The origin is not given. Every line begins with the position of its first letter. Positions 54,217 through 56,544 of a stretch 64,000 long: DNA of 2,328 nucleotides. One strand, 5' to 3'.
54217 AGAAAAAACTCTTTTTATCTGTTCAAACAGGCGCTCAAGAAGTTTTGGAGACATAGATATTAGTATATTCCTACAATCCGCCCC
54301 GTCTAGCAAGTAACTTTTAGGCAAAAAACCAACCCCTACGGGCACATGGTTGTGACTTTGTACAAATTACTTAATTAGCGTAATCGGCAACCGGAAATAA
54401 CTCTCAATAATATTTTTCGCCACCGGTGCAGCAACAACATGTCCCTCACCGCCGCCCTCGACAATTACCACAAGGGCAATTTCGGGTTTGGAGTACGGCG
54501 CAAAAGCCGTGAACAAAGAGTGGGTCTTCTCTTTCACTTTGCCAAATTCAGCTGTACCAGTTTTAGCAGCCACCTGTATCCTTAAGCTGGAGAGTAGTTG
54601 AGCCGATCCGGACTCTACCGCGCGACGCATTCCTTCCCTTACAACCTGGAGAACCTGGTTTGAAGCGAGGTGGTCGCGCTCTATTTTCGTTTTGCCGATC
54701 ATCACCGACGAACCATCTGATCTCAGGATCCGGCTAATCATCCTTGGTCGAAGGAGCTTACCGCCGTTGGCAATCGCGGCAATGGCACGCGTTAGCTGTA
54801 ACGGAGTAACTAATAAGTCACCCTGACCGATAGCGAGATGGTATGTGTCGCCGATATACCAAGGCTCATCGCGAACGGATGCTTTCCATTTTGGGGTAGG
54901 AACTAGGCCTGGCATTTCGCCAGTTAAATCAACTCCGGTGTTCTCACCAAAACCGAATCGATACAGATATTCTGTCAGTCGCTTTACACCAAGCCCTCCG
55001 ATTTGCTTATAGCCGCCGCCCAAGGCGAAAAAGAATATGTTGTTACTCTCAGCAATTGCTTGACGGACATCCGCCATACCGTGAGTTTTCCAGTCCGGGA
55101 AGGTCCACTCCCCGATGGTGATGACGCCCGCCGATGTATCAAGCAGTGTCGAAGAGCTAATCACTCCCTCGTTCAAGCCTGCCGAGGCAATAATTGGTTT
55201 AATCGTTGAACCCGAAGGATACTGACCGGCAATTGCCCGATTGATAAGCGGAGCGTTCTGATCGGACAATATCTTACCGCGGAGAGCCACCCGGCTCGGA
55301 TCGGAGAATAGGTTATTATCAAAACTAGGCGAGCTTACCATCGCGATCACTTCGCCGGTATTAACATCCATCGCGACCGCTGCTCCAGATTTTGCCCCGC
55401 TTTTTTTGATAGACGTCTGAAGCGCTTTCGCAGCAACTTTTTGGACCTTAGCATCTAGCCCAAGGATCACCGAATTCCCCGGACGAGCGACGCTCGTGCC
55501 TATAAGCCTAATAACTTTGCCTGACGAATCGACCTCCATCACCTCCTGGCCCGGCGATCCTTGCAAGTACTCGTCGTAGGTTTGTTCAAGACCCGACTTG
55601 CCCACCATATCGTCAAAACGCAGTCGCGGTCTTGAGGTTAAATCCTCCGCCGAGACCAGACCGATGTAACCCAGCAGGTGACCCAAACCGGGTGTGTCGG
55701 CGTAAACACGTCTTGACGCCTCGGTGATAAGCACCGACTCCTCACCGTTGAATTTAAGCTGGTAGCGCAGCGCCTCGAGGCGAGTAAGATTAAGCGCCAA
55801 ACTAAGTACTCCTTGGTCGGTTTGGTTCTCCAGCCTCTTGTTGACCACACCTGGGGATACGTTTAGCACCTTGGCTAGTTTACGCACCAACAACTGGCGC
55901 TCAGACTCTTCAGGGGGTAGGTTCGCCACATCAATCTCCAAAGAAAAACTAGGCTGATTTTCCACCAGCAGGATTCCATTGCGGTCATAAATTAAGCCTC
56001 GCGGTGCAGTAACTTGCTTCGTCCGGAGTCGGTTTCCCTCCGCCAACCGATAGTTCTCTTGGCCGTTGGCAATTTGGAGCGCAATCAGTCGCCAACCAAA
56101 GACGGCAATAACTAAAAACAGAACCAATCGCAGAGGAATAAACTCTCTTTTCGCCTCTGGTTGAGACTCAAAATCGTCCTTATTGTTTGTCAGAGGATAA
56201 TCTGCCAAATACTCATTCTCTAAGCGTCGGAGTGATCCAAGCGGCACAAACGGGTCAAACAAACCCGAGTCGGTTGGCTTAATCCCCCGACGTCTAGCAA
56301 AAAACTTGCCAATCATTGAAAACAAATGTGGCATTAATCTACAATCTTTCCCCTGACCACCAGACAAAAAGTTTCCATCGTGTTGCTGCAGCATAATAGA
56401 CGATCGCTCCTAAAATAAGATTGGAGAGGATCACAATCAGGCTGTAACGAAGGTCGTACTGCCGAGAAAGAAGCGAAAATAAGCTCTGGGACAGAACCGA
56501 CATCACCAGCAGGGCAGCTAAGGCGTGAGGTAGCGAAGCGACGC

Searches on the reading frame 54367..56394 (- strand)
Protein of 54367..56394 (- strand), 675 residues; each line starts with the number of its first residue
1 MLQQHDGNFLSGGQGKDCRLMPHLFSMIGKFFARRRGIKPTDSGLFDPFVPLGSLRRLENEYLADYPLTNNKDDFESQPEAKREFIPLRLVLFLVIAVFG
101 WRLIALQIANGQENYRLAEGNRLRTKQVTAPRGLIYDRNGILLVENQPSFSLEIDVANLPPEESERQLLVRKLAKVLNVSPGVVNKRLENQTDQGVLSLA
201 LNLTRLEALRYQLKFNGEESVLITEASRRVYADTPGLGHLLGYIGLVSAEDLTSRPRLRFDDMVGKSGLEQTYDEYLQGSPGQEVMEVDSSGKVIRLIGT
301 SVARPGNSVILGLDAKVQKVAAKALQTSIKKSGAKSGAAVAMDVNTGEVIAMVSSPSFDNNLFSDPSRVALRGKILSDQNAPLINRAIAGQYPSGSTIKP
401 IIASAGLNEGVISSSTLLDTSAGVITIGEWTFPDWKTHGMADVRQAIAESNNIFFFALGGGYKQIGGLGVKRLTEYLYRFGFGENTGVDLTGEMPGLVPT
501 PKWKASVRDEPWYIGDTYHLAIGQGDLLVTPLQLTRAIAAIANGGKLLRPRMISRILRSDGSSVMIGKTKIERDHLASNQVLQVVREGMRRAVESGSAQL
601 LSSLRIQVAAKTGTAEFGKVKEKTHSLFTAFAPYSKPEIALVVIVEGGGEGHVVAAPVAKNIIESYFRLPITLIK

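Call 18: search_protein_families(library=pfam, proteins=[window:54367-56394:-], max_evalue=0.00001)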
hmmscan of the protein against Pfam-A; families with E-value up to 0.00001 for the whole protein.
window:54367-56394:- (675 aa): 2 families
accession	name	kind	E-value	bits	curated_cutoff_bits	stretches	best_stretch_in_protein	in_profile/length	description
PF00905.27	Transpeptidase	-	1.5e-65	221.8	22.1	1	337-664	1-299/299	Penicillin binding protein transpeptidase domain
PF03717.20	PBP_dimer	-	6.7e-33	115.1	24.4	1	128-296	2-177/180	Penicillin-binding Protein dimerisation domain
